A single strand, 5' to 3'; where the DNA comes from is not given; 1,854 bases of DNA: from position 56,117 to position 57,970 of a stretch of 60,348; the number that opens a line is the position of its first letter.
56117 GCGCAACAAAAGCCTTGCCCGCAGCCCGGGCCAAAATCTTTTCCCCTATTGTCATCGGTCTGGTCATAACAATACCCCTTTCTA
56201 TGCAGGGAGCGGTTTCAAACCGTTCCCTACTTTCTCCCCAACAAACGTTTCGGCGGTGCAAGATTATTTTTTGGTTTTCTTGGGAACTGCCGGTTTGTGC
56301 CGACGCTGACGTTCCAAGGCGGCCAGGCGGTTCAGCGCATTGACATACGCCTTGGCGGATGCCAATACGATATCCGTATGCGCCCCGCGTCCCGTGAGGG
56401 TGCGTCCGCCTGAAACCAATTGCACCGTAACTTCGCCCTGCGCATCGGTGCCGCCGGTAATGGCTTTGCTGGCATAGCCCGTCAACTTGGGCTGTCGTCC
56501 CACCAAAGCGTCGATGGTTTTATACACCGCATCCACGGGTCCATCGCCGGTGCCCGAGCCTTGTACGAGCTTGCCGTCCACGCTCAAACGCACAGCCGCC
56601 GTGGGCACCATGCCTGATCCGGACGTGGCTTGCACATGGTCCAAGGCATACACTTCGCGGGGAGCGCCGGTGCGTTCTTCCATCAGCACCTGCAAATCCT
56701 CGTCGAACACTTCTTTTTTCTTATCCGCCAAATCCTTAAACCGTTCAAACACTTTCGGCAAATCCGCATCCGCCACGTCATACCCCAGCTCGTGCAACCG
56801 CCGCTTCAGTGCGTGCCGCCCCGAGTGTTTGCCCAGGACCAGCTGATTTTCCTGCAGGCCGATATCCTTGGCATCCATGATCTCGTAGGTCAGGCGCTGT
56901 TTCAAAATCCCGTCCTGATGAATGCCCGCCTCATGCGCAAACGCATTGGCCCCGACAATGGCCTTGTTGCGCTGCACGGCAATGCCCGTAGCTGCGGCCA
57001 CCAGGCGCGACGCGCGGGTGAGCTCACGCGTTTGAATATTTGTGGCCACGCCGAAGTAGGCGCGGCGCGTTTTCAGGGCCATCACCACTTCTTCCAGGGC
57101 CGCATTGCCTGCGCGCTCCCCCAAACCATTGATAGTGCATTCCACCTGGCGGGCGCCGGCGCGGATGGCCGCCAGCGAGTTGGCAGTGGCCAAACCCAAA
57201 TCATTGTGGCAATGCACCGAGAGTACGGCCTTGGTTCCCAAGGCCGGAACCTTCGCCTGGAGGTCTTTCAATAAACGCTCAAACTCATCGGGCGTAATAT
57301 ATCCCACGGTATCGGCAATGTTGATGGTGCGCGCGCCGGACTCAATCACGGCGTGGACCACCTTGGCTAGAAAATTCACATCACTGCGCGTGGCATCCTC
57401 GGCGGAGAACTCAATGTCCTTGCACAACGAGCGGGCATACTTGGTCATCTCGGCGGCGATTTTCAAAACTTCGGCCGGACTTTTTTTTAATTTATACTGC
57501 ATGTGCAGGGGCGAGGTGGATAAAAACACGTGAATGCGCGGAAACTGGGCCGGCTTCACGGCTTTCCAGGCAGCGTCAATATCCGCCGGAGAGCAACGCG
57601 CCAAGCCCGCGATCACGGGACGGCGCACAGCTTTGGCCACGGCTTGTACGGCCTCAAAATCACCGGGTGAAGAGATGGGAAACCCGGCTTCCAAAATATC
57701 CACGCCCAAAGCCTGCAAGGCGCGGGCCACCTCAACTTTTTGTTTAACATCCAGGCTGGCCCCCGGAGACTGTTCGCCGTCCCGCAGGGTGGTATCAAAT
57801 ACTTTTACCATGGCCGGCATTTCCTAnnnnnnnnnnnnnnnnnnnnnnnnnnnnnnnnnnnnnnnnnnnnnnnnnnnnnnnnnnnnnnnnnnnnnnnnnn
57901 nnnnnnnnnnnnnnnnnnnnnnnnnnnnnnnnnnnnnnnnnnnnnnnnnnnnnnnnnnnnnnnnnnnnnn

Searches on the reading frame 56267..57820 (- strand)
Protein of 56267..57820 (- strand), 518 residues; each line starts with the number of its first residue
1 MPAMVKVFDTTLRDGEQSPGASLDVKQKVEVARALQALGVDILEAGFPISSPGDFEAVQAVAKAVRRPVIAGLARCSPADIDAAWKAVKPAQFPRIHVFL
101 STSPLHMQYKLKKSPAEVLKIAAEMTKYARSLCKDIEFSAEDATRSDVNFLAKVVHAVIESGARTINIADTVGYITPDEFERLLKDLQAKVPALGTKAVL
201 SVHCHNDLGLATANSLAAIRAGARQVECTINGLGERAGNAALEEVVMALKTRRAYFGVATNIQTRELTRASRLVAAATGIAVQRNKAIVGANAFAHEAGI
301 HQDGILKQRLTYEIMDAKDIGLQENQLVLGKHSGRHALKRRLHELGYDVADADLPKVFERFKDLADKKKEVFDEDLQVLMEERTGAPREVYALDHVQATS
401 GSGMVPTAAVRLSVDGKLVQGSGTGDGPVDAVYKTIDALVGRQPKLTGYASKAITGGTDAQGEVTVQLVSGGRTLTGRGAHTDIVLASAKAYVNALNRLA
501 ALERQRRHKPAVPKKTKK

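Call 6: search_protein_families(library=pfam, proteins=[window:56267-57820:-], max_evalue=0.001)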
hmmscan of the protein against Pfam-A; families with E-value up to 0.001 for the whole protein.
window:56267-57820:- (518 aa): 3 families
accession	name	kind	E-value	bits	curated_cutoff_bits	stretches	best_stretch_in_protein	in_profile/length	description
PF00682.25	HMGL-like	-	2.5e-96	322.5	29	1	5-274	2-260/260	HMGL-like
PF08502.15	LeuA_dimer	-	9.5e-39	132.7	24.9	1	370-499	1-130/131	LeuA allosteric (dimerisation) domain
PF22617.1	HCS_D2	-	7.2e-31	106.8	27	1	288-369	1-82/82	Homocitrate synthase post-HMGL domain-like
